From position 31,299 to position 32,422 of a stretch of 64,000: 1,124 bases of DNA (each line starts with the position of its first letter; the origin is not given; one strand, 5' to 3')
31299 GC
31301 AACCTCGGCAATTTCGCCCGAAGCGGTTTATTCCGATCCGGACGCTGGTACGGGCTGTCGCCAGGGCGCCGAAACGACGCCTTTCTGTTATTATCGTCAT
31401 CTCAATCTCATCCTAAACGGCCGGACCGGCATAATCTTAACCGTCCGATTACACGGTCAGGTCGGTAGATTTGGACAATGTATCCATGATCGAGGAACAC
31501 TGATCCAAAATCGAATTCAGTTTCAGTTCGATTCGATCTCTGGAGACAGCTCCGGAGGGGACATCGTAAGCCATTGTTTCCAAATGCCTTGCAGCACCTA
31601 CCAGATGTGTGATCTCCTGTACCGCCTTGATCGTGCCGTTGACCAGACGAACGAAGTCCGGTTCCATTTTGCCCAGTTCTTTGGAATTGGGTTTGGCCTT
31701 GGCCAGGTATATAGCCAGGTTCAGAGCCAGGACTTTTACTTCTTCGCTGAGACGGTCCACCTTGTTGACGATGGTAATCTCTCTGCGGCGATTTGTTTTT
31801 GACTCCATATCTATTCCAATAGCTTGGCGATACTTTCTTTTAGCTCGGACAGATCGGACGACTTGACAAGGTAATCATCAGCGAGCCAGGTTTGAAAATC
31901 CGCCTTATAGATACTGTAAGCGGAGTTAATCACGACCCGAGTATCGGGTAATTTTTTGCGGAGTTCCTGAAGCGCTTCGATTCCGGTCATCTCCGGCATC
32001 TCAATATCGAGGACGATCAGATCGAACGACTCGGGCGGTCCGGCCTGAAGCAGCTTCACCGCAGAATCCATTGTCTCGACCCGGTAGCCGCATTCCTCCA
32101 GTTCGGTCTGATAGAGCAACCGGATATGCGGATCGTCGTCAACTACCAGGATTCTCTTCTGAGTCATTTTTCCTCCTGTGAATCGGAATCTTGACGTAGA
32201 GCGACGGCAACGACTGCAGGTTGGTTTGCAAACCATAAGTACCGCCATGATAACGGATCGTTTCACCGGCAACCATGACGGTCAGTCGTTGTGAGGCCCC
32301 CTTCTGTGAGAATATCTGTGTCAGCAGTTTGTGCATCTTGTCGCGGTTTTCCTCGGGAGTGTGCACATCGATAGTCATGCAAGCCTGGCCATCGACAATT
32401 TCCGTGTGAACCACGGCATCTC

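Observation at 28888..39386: Unusual signalling tail fused to the flagellar operon in place of a chemotaxis block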

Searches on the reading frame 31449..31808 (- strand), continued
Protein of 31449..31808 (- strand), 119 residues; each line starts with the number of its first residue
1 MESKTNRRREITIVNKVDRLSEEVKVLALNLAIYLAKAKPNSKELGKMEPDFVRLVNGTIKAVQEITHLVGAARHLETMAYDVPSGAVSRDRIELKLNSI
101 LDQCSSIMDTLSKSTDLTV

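Call 74: find_encoding_contigs(protein=P0025, flank=10000, max_places=3)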
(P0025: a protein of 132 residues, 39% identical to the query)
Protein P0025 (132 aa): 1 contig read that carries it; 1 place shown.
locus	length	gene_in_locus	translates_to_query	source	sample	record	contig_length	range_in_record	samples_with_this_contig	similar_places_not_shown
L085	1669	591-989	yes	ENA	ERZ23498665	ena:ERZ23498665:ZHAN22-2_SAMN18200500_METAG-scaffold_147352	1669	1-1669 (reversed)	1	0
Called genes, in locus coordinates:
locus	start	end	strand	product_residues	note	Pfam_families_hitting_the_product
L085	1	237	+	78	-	?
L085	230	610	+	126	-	PF00072:Response_reg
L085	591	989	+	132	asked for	-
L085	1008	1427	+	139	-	PF00072:Response_reg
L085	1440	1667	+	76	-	?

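Call 75: search_protein_families(library=pfam, proteins=[L084:5961-6791:+, L084:1442-1975:+], max_evalue=0.01)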
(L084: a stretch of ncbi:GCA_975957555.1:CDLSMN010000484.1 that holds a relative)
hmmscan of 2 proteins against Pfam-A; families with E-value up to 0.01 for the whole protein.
L084:5961-6791:+ (277 aa): 1 family
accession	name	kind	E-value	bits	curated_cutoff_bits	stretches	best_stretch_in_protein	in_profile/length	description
PF01584.24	CheW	-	1.3e-32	112.7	23.5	1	141-275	1-135/138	CheW-like domain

L084:1442-1975:+ (177 aa): 1 family
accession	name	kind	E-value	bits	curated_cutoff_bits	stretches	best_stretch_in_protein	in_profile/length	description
PF07238.19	PilZ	-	0.0002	22.1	22.5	1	31-125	1-84/102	PilZ domain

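Call 78: find_encoding_contigs(protein=P0039, flank=10000, max_places=3)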
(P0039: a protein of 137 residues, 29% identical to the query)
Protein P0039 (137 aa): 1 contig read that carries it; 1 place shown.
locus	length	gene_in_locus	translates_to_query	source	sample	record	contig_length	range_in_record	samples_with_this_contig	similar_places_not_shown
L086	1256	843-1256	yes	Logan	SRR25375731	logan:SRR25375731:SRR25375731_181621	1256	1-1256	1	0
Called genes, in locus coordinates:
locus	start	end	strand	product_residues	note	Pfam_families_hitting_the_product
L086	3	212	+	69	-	?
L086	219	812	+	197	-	-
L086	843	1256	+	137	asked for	?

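Call 79: find_encoding_contigs(protein=P0027, flank=10000, max_places=3)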
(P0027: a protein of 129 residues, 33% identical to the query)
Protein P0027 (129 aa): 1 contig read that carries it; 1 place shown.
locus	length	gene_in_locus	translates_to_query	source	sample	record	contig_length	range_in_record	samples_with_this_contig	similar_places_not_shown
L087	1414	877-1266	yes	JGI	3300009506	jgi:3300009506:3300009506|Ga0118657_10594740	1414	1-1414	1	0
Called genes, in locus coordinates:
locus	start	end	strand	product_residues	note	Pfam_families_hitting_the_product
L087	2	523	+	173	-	?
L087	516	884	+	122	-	PF00072:Response_reg, PF03709:OKR_DC_1_N (weak)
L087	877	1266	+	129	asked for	-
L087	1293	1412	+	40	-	?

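Call 80: find_encoding_contigs(protein=P0029, flank=10000, max_places=3)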
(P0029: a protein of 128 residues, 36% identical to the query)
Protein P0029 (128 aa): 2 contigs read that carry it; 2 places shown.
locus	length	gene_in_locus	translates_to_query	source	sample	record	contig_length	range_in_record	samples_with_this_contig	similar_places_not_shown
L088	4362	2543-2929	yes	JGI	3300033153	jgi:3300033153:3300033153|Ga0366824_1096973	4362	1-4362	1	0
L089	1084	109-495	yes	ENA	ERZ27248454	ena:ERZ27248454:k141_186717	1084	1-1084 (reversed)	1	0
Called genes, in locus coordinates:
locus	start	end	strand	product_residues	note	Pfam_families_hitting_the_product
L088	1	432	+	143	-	?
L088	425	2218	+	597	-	PF08448:PAS_4, PF13426:PAS_9, PF01590:GAF, PF13185:GAF_2 (weak), PF13492:GAF_3 (weak), PF00512:HisKA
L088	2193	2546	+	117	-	PF00072:Response_reg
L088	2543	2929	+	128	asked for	-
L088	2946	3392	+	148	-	PF00072:Response_reg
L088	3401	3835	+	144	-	PF00072:Response_reg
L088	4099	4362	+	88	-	?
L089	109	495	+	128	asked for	-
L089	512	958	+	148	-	PF00072:Response_reg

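Call 92: find_related_loci(query=A5, collection=metagenome_contigs, flank=10000)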
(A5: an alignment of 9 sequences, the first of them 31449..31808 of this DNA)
Query A5 (119 aa) in metagenome_contigs; peptide patterns used: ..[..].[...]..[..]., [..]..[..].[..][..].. (x = any residue, [..] = any of these).
361 stretches matched a pattern; 76 encode a relative of the query (tblastn E <= 1e-3); 76 distinct loci.
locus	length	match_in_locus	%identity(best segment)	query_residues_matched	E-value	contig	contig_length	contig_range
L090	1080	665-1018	67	1-118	1e-56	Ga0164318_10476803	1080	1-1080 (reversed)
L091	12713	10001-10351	67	1-117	1e-51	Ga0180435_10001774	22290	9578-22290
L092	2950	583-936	65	1-118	5e-49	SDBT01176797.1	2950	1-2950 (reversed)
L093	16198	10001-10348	57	3-118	2e-44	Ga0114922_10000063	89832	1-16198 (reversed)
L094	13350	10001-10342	61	1-114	1e-43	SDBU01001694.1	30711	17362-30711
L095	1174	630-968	58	7-119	4e-44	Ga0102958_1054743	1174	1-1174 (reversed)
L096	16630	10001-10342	58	1-114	3e-41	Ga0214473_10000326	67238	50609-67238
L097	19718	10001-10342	55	1-114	1e-40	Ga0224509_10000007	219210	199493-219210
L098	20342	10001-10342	55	1-114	1e-40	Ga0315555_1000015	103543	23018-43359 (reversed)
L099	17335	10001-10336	57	8-117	3e-40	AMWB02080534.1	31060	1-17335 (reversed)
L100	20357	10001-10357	52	1-119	4e-40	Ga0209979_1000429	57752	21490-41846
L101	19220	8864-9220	52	1-119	4e-40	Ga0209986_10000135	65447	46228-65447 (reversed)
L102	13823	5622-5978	52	1-119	6e-39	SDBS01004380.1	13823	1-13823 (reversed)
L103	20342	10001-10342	53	1-114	4e-39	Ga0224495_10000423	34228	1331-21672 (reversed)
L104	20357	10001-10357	52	1-119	4e-39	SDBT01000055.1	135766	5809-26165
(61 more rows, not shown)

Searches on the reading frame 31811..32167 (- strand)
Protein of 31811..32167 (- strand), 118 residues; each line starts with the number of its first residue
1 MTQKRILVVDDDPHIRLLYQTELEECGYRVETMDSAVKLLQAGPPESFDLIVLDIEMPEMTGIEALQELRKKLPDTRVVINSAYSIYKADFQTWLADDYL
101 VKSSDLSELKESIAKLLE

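Call 72: search_solved_structures(query=window:31811-32167:-, max_evalue=1e-8)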
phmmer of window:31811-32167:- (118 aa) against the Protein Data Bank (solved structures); distinct sequences matched with E-value up to 1e-8: 25.
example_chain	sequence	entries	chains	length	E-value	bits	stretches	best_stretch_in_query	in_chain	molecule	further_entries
3a0r_B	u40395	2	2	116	1.1e-30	109.2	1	4-117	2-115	Response regulator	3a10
3a0u_A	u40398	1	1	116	1.1e-30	109.2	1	4-117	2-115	Response regulator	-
1mvo_A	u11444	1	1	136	4.9e-11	46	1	3-109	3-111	PhoP response regulator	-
9xzo_A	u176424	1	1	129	5e-11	46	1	5-117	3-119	De novo protein M1X0B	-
7qz2_A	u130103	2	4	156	8.7e-11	45.2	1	4-114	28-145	Histidine kinase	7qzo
3q9s_A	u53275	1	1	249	9.4e-11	45.1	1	1-109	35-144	DNA-binding response regulator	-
6is3_C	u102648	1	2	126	3.1e-10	43.5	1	5-116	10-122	Response regulator ArlR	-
6is1_A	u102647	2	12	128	3.2e-10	43.4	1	5-116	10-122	Response regulator ArlR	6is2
6ifh_A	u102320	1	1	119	5.7e-10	42.6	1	4-117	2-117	Sporulation initiation phosphotransferase F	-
5ep0_A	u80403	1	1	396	8.7e-10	42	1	1-117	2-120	Putative repressor protein luxO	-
4iga_A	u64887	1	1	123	1e-09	41.8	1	4-115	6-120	Chemotaxis protein CheY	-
1tmy_A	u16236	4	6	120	1e-09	41.8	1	4-115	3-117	CHEY PROTEIN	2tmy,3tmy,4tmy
6swl_A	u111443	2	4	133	1.1e-09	41.7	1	1-116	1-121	Two-component response regulator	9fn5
3crn_A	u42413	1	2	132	1.3e-09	41.5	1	1-115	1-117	Response regulator receiver domain protein, CheY-like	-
1u0s_Y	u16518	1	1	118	1.4e-09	41.4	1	4-115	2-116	Chemotaxis protein cheY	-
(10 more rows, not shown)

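Call 86: search_solved_structures(query=window:31811-32167:-, max_evalue=1e-20, show_alignments=1)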
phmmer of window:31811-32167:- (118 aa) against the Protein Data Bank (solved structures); distinct sequences matched with E-value up to 1e-20: 2.
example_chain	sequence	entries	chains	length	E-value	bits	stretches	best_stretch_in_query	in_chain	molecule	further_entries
3a0r_B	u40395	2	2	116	1.1e-30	109.2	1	4-117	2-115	Response regulator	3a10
3a0u_A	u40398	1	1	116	1.1e-30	109.2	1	4-117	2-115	Response regulator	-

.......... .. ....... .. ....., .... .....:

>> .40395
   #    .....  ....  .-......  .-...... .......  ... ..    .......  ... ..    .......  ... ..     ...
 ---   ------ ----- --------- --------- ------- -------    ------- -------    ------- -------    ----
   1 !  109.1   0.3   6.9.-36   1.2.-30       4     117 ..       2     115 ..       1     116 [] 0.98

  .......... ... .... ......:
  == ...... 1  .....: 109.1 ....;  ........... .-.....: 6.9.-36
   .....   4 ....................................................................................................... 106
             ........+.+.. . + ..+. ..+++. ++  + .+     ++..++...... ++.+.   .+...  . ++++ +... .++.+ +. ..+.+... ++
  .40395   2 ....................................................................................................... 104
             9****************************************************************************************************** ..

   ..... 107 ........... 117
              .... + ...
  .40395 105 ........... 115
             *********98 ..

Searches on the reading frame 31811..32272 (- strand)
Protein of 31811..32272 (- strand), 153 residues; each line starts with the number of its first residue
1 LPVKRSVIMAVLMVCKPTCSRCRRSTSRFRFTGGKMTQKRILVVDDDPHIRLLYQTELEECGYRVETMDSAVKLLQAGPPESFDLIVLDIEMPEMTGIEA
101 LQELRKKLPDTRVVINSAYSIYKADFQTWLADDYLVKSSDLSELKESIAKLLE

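Call 4: search_protein_families(library=pfam, proteins=[window:31811-32272:-], max_evalue=0.1)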
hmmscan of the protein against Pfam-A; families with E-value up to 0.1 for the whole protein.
window:31811-32272:- (153 aa): 1 family
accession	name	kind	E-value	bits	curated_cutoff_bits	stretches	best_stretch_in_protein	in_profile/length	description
PF00072.30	Response_reg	-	8.9e-23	81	30.2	1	41-148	1-110/111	Response regulator receiver domain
